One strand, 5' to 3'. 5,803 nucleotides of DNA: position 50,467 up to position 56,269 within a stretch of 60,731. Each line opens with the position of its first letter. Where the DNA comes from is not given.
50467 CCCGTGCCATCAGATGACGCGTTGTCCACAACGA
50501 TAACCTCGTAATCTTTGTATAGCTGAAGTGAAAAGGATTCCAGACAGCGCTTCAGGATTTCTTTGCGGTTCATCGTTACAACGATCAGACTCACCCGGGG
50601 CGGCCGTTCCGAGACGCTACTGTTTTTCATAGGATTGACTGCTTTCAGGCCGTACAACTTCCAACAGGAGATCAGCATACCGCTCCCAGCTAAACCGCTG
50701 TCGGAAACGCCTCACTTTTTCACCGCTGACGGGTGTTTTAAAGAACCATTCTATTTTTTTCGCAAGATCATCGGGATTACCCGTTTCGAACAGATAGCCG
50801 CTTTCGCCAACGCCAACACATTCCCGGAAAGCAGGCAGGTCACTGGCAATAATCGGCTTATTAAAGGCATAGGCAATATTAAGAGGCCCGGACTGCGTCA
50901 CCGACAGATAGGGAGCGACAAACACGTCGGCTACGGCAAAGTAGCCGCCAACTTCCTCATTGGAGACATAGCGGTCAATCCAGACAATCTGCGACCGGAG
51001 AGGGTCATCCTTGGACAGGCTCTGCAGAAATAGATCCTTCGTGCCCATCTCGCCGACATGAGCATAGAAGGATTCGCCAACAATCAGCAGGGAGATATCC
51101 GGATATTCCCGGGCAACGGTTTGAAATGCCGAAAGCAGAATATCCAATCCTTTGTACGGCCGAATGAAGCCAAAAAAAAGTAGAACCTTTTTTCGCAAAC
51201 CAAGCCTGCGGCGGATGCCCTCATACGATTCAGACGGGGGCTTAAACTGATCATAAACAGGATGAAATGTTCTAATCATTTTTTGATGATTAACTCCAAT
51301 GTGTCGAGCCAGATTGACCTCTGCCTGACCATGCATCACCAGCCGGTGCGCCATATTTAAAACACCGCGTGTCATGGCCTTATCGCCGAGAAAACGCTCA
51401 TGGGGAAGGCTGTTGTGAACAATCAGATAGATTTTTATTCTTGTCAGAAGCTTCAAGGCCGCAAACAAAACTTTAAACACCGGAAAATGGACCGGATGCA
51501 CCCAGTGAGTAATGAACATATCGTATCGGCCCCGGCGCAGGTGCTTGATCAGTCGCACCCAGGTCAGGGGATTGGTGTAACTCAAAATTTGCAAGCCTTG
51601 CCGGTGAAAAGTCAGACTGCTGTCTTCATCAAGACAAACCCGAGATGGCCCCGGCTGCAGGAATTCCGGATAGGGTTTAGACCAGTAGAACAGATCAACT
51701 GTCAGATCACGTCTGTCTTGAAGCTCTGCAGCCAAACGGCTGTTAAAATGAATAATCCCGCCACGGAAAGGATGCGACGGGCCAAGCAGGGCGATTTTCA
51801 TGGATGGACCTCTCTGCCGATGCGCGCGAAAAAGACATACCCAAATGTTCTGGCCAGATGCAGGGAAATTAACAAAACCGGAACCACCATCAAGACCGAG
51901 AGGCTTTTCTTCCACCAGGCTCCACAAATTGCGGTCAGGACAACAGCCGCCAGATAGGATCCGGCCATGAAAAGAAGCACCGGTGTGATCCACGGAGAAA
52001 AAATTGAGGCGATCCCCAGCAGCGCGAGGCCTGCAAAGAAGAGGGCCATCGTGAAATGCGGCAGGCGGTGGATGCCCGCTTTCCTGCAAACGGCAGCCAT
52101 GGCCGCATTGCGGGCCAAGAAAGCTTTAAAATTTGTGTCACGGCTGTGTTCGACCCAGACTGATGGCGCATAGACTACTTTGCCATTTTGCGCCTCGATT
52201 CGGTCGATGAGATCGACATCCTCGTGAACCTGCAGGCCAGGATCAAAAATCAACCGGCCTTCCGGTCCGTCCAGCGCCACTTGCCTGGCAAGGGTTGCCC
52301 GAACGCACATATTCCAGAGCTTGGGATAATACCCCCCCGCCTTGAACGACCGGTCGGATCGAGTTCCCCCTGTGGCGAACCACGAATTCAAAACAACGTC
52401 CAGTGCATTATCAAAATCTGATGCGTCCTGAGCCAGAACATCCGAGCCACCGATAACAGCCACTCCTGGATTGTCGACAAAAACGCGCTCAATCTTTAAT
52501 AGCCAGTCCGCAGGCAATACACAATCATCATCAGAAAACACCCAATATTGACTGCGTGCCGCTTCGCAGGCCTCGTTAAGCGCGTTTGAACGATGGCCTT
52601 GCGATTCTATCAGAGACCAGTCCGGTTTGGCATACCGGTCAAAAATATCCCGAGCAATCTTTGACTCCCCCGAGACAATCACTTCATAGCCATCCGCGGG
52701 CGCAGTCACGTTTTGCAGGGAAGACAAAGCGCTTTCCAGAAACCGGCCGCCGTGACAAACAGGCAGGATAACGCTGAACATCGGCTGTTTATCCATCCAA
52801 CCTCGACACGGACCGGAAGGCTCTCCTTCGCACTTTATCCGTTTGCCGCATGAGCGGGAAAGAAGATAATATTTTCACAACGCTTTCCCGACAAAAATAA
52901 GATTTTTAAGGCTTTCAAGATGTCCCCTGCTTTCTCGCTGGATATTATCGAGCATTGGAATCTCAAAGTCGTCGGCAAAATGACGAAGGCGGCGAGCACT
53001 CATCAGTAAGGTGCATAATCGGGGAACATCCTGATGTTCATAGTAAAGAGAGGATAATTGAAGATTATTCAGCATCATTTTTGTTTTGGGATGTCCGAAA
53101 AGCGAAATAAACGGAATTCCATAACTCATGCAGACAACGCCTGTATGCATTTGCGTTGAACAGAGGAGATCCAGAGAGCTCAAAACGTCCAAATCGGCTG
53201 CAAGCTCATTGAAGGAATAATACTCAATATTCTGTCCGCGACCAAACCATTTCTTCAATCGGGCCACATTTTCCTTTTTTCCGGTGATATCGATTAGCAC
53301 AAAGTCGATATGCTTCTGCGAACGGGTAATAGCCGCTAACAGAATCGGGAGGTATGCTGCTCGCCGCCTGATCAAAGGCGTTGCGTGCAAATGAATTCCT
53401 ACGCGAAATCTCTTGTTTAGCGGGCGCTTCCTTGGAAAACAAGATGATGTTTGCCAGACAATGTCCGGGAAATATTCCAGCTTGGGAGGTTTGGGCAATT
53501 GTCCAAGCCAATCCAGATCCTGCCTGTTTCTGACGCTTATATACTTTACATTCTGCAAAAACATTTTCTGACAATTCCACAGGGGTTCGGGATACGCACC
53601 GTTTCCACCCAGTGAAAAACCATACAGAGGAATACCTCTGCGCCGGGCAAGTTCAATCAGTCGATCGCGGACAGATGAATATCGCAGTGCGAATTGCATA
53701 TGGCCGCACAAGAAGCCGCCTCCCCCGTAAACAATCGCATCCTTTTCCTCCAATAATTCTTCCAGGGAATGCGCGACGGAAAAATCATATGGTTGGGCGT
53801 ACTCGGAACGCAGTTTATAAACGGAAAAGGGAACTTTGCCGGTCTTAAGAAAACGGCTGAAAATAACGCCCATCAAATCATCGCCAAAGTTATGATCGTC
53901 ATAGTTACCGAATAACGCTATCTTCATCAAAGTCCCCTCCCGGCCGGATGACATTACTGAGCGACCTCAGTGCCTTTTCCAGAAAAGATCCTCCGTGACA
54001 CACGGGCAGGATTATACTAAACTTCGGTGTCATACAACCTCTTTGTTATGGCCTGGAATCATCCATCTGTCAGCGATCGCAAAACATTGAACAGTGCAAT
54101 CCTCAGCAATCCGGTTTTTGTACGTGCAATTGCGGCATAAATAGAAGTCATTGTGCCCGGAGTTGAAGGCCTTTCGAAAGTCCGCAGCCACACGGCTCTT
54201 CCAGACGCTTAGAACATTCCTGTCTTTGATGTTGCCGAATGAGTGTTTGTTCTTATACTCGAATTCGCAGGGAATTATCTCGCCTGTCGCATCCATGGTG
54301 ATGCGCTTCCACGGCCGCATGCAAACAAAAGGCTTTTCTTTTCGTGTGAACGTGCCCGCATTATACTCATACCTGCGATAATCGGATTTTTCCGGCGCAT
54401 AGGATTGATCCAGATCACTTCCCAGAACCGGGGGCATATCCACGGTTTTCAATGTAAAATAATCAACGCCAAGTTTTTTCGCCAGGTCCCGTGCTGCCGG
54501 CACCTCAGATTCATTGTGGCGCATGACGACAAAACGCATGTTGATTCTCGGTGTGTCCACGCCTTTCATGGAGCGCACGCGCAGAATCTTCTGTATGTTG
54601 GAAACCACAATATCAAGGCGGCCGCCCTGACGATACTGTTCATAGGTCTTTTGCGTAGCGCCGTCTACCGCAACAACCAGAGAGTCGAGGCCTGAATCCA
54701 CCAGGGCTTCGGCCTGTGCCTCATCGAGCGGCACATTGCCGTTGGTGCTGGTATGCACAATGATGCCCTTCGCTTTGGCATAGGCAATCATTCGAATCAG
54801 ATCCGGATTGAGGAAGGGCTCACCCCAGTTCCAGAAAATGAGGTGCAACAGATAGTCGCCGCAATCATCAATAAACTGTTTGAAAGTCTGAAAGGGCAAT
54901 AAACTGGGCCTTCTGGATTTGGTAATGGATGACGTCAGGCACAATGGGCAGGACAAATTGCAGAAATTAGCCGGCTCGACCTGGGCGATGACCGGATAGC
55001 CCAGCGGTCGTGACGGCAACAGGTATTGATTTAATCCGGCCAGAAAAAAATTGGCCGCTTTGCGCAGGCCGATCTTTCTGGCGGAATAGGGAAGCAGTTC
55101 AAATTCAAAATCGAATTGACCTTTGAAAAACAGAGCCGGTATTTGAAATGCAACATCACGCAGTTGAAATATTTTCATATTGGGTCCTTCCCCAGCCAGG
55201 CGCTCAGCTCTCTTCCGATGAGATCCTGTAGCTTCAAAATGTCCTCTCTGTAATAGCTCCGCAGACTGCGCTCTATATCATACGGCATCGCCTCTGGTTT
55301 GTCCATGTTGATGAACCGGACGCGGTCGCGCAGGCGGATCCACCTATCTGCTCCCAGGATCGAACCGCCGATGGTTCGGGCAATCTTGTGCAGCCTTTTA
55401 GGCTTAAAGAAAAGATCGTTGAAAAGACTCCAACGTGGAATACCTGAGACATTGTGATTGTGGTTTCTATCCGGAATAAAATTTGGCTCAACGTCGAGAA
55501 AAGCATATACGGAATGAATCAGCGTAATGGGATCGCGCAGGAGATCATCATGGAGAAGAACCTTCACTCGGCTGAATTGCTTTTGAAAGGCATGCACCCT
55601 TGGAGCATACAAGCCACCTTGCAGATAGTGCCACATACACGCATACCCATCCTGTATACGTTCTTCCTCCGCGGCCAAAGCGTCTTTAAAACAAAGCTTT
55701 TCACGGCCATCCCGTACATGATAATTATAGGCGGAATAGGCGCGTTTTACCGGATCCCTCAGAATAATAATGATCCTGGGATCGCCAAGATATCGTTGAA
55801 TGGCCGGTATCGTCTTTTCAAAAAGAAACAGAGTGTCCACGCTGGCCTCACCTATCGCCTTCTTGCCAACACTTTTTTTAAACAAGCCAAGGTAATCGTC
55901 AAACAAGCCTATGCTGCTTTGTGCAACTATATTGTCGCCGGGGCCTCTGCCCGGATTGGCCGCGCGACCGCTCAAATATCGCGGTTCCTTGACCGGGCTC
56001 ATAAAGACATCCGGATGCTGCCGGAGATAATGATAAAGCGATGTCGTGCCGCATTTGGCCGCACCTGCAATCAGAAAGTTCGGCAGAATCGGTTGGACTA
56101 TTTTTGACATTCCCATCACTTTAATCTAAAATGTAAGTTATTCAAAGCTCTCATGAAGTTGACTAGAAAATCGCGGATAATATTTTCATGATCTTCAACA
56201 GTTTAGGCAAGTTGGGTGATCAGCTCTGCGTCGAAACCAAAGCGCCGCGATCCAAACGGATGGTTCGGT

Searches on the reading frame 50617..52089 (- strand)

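Call 10: search_protein_families(library=pfam, proteins=[window:50617-52089:-], max_evalue=0.001)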
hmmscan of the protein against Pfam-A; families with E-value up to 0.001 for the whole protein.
window:50617-52089:- (490 aa): 3 families
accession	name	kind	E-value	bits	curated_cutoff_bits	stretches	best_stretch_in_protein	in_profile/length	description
PF00534.26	Glycos_transf_1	-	2.7e-21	76.3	26.4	1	299-464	14-167/172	Glycosyl transferases group 1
PF13692.12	Glyco_trans_1_4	-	1.5e-20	74.4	27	1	301-449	2-139/142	Glycosyl transferases group 1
PF13439.12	Glyco_transf_4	-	0.00082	19.9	28.5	0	116-271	8-159/170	Glycosyltransferase Family 4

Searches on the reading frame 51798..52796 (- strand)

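Call 10: search_protein_families(library=pfam, proteins=[window:51798-52796:-], max_evalue=0.001)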
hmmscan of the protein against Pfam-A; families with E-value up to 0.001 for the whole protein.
window:51798-52796:- (332 aa): 4 families
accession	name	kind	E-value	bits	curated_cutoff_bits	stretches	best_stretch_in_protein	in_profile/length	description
PF00535.33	Glycos_transf_2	-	1.6e-11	44.8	23.3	1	8-120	1-117/168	Glycosyl transferase family 2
PF13632.12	Glyco_trans_2_3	-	7.6e-10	39.4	27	1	89-286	6-197/198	Glycosyl transferase family group 2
PF13641.12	Glyco_tranf_2_3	-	2e-09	38.2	27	1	7-231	3-225/230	Glycosyltransferase like family 2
PF13506.12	Glyco_transf_21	-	0.00024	21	21.7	0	69-117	18-65/174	Glycosyl transferase family 21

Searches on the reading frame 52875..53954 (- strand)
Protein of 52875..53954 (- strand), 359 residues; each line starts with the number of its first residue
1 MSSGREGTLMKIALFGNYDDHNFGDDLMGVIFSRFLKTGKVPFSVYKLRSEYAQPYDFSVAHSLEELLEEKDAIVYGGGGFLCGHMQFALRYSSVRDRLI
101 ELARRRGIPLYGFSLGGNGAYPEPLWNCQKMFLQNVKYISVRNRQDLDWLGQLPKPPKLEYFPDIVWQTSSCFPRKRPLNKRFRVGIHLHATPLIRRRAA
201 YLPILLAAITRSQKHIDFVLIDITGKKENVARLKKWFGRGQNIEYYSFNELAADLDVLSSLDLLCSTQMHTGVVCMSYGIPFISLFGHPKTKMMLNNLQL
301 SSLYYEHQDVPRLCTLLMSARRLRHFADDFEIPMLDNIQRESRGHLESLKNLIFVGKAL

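Call 10: search_protein_families(library=pfam, proteins=[window:52875-53954:-], max_evalue=0.001)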
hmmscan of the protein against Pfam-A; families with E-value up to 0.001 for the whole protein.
window:52875-53954:- (359 aa): 1 family
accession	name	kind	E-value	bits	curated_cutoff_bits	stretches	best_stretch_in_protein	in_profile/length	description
PF04230.19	PS_pyruv_trans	-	1.8e-15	58.1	25.3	1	22-285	1-276/280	Polysaccharide pyruvyl transferase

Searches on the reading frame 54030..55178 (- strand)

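Call 10: search_protein_families(library=pfam, proteins=[window:54030-55178:-], max_evalue=0.001)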
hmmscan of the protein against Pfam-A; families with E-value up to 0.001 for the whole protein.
window:54030-55178:- (382 aa): 3 families
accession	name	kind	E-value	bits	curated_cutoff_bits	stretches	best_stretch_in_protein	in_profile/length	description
PF04055.27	Radical_SAM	-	9.2e-15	55.6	29.5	1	68-201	2-139/166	Radical SAM superfamily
PF13186.11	SPASM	-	1.7e-11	44.7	21.5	1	286-352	1-67/67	Iron-sulfur cluster-binding domain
PF13353.11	Fer4_12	-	0.00058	20.6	22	1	73-183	15-125/137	4Fe-4S single cluster domain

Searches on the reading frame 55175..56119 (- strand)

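Call 10: search_protein_families(library=pfam, proteins=[window:55175-56119:-], max_evalue=0.001)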
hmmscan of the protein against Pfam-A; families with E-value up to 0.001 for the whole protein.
window:55175-56119:- (314 aa): 2 families
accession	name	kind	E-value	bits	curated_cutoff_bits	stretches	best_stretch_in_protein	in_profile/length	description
PF13469.12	Sulfotransfer_3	-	1.3e-11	45.6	27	1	102-211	113-213/216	Sulfotransferase family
PF00685.33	Sulfotransfer_1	-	1.1e-08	35.3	22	1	113-211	90-182/255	Sulfotransferase domain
